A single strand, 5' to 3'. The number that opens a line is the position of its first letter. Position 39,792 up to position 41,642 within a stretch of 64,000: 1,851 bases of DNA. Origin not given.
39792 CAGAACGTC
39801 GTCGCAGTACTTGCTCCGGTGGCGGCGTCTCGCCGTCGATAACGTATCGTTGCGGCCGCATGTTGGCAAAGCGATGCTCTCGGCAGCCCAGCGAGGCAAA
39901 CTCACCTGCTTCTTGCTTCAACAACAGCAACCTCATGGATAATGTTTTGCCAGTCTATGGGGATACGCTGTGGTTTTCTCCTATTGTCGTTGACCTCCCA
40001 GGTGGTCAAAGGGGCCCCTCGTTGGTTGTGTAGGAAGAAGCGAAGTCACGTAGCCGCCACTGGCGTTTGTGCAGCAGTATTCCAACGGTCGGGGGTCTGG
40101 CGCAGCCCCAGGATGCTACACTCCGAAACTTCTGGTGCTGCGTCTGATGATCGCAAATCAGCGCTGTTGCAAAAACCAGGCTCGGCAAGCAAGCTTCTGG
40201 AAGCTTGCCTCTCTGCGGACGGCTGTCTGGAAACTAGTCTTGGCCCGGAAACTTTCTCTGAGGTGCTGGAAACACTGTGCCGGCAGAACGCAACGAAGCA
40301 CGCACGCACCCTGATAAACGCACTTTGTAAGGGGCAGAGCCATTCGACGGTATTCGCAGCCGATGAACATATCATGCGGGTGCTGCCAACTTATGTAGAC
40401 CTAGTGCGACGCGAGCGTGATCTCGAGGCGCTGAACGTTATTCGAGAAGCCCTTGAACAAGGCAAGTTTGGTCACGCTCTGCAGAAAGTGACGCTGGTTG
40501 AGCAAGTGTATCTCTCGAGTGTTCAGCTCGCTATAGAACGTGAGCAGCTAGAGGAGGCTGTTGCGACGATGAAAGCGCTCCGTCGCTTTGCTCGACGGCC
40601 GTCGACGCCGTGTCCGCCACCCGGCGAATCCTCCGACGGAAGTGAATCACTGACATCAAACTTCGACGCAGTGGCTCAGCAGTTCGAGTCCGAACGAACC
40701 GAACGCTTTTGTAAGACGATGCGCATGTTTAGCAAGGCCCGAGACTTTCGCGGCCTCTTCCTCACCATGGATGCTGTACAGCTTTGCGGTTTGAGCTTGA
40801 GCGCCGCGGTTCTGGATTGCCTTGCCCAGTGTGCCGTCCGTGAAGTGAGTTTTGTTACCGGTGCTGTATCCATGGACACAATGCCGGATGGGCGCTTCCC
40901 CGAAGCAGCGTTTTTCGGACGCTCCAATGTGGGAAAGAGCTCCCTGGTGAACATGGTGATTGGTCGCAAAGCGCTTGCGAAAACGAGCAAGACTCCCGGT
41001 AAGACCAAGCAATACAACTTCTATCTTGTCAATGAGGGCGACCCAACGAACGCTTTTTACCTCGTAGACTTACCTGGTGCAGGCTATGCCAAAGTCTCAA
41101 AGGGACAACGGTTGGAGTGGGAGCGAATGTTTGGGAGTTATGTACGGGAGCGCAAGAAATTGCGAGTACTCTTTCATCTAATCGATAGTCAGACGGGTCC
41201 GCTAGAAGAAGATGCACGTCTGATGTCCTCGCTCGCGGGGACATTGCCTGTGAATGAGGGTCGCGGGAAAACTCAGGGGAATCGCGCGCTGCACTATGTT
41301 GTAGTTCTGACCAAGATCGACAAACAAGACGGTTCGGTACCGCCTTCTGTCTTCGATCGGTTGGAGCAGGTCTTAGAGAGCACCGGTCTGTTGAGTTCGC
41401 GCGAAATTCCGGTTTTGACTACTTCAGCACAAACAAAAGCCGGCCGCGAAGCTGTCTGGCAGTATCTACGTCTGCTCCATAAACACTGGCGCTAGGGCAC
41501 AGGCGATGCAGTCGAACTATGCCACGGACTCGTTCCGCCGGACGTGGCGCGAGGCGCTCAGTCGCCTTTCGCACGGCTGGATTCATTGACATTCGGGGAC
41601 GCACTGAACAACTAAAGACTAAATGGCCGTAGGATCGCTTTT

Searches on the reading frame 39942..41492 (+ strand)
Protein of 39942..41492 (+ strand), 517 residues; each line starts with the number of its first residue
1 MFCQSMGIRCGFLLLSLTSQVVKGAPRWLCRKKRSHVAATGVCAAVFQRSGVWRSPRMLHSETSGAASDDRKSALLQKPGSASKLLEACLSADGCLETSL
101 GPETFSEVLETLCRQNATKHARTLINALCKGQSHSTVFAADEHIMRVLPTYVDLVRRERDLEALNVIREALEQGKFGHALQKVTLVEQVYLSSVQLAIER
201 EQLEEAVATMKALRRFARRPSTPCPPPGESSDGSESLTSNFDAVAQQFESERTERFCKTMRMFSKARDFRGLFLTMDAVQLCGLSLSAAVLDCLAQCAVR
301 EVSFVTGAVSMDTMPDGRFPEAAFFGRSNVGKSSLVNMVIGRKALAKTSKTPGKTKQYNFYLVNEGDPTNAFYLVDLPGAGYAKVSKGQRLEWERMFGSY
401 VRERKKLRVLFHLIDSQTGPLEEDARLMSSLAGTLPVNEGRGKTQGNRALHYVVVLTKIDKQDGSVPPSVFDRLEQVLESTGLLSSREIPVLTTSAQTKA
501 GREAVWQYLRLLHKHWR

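Call 80: search_protein_families(library=pfam, proteins=[window:39942-41492:+], max_evalue=0.00001)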
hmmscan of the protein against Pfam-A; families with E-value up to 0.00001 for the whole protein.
window:39942-41492:+ (517 aa): 1 family
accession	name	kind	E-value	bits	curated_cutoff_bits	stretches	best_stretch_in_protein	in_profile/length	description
PF01926.29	MMR_HSR1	-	1.6e-16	60.8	21.9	1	322-427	2-96/113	50S ribosome-binding GTPase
